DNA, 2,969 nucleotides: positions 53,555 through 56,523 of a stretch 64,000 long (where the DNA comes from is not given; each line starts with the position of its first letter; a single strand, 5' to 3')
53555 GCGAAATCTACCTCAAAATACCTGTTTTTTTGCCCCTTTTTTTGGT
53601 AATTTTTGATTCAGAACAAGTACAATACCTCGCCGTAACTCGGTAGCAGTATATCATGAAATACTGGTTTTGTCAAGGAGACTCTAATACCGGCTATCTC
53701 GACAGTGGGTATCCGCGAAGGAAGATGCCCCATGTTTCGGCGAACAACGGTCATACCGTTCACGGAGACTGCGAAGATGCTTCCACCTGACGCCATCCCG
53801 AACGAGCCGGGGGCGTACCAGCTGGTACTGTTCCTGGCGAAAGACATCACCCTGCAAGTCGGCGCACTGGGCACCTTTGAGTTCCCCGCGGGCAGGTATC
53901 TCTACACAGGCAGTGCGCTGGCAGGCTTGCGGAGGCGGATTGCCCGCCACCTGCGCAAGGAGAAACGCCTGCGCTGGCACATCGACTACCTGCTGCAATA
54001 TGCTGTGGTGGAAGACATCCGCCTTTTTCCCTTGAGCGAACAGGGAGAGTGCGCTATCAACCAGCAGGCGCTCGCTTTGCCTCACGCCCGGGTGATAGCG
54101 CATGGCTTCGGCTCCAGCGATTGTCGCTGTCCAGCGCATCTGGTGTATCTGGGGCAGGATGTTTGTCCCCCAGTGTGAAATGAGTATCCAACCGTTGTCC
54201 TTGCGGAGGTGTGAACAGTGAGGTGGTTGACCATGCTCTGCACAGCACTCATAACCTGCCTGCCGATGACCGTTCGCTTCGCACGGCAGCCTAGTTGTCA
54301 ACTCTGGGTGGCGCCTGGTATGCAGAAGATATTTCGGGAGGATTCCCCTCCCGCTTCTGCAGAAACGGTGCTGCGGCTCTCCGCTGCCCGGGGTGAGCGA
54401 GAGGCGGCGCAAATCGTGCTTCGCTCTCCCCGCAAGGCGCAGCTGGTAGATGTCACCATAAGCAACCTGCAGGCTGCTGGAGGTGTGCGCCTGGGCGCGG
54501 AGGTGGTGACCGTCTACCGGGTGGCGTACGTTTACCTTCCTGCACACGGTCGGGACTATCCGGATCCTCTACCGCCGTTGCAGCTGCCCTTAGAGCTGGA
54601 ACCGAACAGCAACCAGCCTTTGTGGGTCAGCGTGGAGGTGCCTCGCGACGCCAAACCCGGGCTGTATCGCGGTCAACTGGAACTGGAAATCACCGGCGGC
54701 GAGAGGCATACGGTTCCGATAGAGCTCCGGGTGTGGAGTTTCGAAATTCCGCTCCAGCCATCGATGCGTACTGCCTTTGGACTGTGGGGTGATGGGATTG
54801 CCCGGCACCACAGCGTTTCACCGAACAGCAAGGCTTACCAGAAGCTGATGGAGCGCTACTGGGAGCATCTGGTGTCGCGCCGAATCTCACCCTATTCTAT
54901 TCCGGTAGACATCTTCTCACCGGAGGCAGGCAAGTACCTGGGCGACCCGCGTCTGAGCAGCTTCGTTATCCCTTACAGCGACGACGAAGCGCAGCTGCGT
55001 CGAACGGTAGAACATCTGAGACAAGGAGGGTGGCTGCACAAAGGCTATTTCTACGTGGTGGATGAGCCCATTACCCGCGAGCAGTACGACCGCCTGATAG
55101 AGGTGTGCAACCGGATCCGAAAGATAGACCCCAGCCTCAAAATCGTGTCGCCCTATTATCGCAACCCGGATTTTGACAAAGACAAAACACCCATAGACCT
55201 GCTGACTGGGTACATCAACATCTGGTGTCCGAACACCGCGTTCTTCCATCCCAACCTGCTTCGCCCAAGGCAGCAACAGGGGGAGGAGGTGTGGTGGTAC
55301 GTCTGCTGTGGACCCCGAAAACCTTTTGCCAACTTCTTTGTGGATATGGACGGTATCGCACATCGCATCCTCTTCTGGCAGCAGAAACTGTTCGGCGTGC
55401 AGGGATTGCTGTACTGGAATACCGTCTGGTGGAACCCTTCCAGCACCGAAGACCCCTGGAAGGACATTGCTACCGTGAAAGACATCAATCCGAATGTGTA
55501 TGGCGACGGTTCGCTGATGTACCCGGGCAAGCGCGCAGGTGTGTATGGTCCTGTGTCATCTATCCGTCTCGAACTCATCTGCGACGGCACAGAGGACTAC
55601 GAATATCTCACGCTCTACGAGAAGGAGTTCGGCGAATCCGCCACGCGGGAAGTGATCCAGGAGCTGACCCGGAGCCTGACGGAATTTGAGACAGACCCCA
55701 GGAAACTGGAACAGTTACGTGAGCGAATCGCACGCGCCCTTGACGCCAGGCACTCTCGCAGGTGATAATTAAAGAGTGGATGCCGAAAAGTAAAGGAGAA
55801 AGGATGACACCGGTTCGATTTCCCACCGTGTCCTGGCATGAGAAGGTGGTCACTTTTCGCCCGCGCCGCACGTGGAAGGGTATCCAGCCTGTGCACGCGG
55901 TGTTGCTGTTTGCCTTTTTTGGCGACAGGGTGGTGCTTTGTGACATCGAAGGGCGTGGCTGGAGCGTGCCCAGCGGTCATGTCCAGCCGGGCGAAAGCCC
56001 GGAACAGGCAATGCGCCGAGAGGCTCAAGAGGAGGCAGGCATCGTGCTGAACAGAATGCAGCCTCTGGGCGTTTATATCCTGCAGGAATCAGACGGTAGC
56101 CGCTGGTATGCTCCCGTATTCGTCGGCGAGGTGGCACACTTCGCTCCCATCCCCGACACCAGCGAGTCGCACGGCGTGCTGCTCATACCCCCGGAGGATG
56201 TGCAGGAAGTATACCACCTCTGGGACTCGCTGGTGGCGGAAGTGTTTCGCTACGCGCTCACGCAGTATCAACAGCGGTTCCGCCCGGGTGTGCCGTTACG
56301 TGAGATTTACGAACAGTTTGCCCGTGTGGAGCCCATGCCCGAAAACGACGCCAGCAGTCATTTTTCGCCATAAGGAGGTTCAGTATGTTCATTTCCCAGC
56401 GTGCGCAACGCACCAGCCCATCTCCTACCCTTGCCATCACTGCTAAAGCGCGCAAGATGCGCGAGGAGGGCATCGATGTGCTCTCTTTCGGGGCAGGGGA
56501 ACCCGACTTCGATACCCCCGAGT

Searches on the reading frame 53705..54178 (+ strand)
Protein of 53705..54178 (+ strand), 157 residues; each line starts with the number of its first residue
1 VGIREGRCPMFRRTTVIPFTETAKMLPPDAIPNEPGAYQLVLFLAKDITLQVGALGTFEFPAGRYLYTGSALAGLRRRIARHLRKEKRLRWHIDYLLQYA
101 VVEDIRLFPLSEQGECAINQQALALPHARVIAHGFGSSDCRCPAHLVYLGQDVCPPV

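Call 3: search_protein_families(library=pfam, proteins=[window:53705-54178:+], max_evalue=0.01)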
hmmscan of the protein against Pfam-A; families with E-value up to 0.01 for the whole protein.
window:53705-54178:+ (157 aa): 1 family
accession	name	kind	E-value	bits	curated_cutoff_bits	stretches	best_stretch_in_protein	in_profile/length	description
PF01986.22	DUF123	-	2.2e-22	79.7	25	1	58-148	1-95/95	Domain of unknown function DUF123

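Call 4: search_protein_families(library=ncbifam, proteins=[window:53705-54178:+], max_evalue=0.01)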
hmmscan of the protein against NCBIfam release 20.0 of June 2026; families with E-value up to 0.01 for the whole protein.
window:53705-54178:+ (157 aa): 0 families

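Call 39: search_protein_families(library=padloc, proteins=[window:53705-54178:+], max_evalue=0.01)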
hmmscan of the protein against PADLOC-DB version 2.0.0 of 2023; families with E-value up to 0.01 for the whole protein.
window:53705-54178:+ (157 aa): 0 families

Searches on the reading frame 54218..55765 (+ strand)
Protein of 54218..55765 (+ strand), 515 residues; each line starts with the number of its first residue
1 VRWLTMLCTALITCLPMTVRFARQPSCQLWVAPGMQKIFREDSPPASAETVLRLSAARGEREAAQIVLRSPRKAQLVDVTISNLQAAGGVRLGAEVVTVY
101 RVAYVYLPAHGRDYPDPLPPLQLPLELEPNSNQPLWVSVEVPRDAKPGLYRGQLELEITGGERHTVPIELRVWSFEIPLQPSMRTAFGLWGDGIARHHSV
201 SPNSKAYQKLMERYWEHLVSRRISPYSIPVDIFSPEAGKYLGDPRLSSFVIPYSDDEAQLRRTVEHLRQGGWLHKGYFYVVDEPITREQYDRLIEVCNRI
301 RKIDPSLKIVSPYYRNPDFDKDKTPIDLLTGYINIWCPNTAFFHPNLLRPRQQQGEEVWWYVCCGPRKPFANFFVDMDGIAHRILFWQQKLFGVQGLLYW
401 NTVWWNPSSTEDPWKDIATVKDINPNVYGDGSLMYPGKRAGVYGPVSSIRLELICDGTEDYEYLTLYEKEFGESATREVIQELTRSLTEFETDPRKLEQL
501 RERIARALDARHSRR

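Call 3: search_protein_families(library=pfam, proteins=[window:54218-55765:+], max_evalue=0.01)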
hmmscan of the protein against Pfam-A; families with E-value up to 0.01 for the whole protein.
window:54218-55765:+ (515 aa): 3 families
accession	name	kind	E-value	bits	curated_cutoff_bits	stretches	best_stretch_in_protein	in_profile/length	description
PF13320.12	GH123_cat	-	3.7e-26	92.7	23.1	1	260-466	139-323/324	Glycoside hydrolase 123, catalytic domain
PF22680.2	Glyco_hydro_123_N_2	-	5.2e-15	56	27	1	44-156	13-140/142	Glycoside hydrolase 123 N-terminal domain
PF19543.5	GH123_N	-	1.1e-06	27.3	22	1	49-172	190-305/969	Glycoside hydrolase 123, N-terminal domain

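Call 4: search_protein_families(library=ncbifam, proteins=[window:54218-55765:+], max_evalue=0.01)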
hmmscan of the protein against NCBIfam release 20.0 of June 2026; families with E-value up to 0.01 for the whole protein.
window:54218-55765:+ (515 aa): 0 families

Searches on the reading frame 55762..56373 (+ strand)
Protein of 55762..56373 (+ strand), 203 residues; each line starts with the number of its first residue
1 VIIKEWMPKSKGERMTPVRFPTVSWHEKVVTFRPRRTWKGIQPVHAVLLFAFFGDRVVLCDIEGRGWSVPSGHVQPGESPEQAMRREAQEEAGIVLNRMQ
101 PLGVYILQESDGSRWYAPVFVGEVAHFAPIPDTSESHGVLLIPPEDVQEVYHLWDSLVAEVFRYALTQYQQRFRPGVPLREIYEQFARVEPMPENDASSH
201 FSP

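Call 3: search_protein_families(library=pfam, proteins=[window:55762-56373:+], max_evalue=0.01)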
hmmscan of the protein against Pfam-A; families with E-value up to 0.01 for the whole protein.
window:55762-56373:+ (203 aa): 1 family
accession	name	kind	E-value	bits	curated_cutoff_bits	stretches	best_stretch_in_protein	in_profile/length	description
PF00293.34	NUDIX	-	5e-16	59.4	21.1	1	54-147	12-118/134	NUDIX domain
